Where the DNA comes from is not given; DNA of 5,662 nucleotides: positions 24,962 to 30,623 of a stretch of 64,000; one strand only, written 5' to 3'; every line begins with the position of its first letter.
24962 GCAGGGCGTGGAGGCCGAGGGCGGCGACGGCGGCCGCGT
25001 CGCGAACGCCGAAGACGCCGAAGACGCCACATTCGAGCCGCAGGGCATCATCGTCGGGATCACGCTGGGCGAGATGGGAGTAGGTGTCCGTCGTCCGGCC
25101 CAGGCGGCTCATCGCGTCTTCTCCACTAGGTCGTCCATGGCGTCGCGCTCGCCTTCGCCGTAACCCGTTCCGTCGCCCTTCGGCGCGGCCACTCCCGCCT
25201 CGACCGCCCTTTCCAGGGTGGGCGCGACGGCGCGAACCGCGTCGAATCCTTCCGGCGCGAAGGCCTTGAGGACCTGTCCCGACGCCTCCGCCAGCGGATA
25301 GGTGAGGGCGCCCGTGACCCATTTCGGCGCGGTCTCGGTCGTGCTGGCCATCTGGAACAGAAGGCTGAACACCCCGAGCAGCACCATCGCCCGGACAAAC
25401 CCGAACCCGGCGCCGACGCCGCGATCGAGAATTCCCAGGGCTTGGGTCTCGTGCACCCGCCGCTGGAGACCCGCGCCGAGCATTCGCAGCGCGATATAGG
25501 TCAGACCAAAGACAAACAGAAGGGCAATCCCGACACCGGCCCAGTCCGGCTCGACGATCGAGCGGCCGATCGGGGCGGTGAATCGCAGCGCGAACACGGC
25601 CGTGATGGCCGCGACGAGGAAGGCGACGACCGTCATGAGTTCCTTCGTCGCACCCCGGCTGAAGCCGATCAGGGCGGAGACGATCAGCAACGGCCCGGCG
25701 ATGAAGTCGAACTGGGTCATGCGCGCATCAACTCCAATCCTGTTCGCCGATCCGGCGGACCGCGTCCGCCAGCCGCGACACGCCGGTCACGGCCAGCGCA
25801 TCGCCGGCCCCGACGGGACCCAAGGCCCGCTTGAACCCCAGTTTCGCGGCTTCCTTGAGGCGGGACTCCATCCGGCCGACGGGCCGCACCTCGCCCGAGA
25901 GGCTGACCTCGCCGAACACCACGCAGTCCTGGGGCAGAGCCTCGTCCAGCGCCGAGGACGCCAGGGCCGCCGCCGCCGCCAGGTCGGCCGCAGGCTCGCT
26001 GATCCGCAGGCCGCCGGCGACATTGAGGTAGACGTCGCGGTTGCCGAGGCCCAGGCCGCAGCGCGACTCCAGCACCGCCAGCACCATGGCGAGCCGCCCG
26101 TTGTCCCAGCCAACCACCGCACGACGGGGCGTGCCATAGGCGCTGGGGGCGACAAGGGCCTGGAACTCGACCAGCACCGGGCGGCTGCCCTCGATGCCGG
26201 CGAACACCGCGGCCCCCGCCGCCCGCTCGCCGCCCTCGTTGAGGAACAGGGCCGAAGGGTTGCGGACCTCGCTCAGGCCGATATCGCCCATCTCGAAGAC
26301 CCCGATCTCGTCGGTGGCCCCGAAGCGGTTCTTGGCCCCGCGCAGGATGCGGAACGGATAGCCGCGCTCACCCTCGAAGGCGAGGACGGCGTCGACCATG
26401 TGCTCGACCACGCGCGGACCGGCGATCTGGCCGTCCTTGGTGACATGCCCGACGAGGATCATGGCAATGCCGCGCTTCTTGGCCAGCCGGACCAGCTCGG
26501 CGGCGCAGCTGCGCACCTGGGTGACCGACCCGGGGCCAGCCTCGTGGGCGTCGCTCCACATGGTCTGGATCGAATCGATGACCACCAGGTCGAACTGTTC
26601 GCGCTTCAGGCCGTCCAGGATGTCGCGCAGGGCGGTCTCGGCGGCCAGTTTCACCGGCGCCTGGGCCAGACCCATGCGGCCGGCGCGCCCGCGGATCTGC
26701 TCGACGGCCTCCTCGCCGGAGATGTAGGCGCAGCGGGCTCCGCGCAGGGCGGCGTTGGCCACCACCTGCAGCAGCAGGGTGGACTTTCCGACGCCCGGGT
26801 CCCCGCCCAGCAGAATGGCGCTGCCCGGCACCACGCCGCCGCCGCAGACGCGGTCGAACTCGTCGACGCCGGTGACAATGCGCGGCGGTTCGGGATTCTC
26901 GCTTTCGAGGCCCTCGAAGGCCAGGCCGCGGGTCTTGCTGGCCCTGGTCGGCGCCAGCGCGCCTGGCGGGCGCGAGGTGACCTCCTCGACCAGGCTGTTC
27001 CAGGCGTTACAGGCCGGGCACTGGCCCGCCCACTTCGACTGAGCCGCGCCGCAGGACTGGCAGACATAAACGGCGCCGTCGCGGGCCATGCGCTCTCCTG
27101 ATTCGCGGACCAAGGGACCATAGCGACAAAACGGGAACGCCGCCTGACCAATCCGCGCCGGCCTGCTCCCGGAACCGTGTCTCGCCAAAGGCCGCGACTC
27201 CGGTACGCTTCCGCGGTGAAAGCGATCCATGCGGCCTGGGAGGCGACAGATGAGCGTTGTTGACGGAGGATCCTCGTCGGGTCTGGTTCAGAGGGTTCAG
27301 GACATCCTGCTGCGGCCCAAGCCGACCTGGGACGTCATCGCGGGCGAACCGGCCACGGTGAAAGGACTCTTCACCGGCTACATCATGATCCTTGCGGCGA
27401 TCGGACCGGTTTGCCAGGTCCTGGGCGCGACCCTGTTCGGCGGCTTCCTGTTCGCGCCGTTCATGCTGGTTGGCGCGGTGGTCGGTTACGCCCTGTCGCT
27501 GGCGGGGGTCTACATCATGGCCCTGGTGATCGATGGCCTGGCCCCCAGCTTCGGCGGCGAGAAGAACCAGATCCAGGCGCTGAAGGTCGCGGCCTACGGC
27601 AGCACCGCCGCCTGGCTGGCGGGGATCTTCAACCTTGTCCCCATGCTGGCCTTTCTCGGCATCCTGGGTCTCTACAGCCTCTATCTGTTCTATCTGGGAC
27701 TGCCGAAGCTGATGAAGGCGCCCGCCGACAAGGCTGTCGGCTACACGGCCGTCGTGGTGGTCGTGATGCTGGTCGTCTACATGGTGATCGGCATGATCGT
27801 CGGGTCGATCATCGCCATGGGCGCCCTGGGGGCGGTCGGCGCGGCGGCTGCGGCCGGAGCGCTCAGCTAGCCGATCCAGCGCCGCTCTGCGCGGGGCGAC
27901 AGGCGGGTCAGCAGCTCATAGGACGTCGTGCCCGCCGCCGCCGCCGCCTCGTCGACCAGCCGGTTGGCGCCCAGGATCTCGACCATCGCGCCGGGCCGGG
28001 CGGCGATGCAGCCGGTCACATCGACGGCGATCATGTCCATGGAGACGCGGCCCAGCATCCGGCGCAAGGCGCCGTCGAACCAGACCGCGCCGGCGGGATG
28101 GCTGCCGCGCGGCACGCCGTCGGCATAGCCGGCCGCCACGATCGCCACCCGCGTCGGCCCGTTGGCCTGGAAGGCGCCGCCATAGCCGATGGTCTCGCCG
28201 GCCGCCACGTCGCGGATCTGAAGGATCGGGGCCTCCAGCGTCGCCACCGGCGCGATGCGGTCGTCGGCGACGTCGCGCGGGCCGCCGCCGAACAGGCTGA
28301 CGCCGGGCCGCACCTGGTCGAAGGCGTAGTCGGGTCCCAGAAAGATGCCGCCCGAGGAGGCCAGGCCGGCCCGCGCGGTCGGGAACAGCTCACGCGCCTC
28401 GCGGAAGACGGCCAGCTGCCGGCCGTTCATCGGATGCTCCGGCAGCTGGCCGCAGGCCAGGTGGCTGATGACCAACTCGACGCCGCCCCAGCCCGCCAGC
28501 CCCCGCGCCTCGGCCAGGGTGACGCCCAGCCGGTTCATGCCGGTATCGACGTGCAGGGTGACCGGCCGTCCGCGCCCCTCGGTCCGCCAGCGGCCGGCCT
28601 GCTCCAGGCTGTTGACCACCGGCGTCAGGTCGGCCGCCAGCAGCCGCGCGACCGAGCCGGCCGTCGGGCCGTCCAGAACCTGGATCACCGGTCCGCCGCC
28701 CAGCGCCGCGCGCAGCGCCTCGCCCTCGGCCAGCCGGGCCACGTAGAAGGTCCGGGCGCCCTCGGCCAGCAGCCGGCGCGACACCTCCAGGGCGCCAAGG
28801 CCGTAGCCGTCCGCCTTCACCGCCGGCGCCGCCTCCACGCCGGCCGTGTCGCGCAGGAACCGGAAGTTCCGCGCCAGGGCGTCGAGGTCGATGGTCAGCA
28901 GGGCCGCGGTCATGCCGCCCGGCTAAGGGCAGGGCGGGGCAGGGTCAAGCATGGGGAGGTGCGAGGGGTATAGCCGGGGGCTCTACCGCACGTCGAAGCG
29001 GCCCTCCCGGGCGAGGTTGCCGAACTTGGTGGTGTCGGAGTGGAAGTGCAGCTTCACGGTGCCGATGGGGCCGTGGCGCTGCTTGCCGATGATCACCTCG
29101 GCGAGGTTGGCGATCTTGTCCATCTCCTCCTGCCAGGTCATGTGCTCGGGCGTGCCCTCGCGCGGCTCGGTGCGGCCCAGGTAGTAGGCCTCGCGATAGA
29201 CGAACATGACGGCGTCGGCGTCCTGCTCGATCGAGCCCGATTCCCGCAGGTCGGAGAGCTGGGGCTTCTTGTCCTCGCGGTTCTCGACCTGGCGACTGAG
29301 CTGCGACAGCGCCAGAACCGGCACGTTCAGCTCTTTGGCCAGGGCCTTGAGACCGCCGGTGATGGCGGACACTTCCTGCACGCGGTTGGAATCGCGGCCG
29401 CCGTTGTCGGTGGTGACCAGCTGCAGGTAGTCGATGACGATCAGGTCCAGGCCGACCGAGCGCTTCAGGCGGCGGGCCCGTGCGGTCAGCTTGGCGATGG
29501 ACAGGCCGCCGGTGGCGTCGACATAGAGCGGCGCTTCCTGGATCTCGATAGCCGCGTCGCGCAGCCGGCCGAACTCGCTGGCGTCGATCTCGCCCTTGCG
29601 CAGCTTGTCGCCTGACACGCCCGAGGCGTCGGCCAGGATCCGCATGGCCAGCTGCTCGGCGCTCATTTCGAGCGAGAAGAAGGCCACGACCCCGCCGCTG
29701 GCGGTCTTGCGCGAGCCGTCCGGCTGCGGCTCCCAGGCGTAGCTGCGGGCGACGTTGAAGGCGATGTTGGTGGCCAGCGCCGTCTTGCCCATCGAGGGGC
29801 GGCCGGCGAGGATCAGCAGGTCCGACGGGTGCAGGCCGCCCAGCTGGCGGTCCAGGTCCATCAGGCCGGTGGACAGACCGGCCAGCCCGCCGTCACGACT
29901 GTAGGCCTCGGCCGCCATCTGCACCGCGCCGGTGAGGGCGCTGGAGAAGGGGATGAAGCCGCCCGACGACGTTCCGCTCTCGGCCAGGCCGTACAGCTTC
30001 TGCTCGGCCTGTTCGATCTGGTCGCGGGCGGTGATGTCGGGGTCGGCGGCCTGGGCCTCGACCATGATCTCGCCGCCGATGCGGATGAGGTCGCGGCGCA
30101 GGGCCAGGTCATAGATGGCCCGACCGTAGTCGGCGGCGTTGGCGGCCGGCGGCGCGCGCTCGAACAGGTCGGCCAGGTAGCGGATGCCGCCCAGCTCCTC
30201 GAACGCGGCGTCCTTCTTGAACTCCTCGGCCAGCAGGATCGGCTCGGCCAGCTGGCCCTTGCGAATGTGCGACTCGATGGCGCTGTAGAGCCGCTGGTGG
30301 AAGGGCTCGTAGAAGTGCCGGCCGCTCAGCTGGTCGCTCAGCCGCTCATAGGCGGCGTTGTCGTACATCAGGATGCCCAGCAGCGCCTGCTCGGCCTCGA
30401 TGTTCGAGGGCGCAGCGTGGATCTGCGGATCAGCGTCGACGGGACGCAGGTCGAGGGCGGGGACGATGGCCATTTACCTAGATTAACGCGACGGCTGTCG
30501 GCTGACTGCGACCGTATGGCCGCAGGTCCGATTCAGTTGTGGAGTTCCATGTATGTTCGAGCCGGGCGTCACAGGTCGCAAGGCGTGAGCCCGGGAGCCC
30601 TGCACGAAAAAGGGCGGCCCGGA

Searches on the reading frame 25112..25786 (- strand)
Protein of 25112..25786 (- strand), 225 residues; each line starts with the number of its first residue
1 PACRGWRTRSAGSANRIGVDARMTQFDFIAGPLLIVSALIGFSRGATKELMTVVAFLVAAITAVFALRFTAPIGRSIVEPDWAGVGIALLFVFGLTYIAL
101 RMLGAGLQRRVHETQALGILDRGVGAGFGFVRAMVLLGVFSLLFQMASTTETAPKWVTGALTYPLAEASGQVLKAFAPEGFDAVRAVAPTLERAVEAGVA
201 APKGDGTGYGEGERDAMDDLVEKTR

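Call 65: search_protein_families(library=pfam, proteins=[window:25112-25786:-], max_evalue=0.001)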
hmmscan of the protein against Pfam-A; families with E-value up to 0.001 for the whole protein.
window:25112-25786:- (225 aa): 1 family
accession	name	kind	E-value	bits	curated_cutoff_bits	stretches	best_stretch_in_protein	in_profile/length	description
PF02674.22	Colicin_V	-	6.2e-23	81.8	29.3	1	26-168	1-141/144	Colicin V production protein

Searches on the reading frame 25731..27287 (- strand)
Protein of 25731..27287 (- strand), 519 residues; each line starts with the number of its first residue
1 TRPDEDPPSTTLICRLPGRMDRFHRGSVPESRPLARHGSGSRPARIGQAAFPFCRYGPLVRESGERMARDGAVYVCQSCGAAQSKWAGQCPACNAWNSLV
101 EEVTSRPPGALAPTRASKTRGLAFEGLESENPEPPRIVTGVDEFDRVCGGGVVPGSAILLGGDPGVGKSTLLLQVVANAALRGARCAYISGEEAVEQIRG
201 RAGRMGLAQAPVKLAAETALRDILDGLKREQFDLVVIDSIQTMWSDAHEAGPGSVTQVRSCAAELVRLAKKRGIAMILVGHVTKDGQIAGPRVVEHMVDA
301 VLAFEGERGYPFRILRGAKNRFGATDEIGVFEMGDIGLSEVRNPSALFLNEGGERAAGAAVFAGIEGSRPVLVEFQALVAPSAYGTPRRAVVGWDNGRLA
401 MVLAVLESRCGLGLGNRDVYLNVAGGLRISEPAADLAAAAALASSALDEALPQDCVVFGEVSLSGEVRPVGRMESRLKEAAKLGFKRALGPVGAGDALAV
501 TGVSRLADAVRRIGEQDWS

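Call 65: search_protein_families(library=pfam, proteins=[window:25731-27287:-], max_evalue=0.001)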
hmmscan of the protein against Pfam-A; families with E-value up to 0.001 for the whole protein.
window:25731-27287:- (519 aa): 11 families
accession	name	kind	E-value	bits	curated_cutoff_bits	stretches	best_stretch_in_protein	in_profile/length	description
PF06745.19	ATPase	-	2.5e-17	63.5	26.6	1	139-207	3-72/231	KaiC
PF13481.12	AAA_25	-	6.8e-16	58.9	27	1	151-287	28-195/195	AAA domain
PF18073.7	Zn_ribbon_LapB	-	2.6e-12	46.6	25.7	1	74-101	1-28/28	Rubredoxin metal binding domain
PF03796.21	DnaB_C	-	3.1e-08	33.8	27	1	137-201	2-66/255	DnaB-like helicase C terminal domain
PF13541.12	ChlI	-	6.6e-07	29.7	27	1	410-491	36-118/121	Subunit ChlI of Mg-chelatase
PF13191.12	AAA_16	-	1.6e-05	25.9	32.6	1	144-247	16-146/167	AAA ATPase domain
PF13401.12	AAA_22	-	3e-05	24.8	27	1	157-281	7-123/130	AAA domain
PF00154.27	RecA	-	4.2e-05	23.6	27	1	138-251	34-150/262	recA bacterial DNA recombination protein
PF00004.35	AAA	-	5.6e-05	24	21.2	1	158-250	1-76/131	ATPase family associated with various cellular activities (AAA)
PF05362.19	Lon_C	-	0.00038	20.5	21.1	1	427-491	105-169/205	Lon protease (S16) C-terminal proteolytic domain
PF13479.12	AAA_24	-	0.00081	19.7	27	0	158-247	5-80/195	AAA domain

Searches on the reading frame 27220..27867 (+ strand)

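Call 65: search_protein_families(library=pfam, proteins=[window:27220-27867:+], max_evalue=0.001)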
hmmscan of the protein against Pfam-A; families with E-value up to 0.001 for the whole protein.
window:27220-27867:+ (216 aa): 1 family
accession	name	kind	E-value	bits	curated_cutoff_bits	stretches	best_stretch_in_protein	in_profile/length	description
PF04893.22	Yip1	-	5.4e-21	75.7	28.6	1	29-190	3-173/173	Yip1 domain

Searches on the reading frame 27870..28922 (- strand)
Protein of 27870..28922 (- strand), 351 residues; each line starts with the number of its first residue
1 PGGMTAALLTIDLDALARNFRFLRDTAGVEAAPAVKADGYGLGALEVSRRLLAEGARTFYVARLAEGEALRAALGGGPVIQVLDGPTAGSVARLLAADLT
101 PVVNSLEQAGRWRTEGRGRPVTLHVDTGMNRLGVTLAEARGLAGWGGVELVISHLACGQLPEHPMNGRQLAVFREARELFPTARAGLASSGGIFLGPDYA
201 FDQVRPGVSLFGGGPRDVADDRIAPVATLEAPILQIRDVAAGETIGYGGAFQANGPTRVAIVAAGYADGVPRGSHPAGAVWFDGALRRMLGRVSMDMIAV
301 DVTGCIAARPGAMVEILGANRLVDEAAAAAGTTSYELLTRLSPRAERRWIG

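Call 65: search_protein_families(library=pfam, proteins=[window:27870-28922:-], max_evalue=0.001)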
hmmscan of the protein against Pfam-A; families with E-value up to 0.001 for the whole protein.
window:27870-28922:- (351 aa): 2 families
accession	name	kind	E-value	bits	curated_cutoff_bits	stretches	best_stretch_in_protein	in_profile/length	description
PF01168.26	Ala_racemase_N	-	3.2e-46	158.2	24.1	1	11-214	1-219/220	Alanine racemase, N-terminal domain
PF00842.27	Ala_racemase_C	-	2.7e-36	124.4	25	1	226-348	1-126/127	Alanine racemase, C-terminal domain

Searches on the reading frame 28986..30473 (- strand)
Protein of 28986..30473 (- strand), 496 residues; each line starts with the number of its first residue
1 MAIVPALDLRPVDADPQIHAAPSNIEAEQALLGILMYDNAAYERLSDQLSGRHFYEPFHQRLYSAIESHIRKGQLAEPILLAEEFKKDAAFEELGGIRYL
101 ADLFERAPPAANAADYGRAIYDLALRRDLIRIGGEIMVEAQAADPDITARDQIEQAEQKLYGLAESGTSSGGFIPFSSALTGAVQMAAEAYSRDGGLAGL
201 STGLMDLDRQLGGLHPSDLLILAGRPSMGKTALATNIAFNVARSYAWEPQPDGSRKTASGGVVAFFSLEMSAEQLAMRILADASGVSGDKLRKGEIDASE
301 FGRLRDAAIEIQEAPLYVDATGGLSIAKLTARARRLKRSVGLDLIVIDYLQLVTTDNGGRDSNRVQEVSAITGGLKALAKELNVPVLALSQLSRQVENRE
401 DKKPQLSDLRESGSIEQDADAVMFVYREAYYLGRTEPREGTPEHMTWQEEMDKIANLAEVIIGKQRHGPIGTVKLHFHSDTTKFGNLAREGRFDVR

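Call 65: search_protein_families(library=pfam, proteins=[window:28986-30473:-], max_evalue=0.001)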
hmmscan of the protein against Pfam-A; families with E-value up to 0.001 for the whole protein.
window:28986-30473:- (496 aa): 3 families
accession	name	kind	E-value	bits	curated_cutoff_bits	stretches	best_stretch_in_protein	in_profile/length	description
PF03796.21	DnaB_C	-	9e-100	333.7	27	1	199-486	1-255/255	DnaB-like helicase C terminal domain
PF00772.26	DnaB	-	2.7e-26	92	23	1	21-122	2-103/103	DnaB-like helicase N terminal domain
PF13481.12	AAA_25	-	1.7e-13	51.1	27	1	216-392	32-190/195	AAA domain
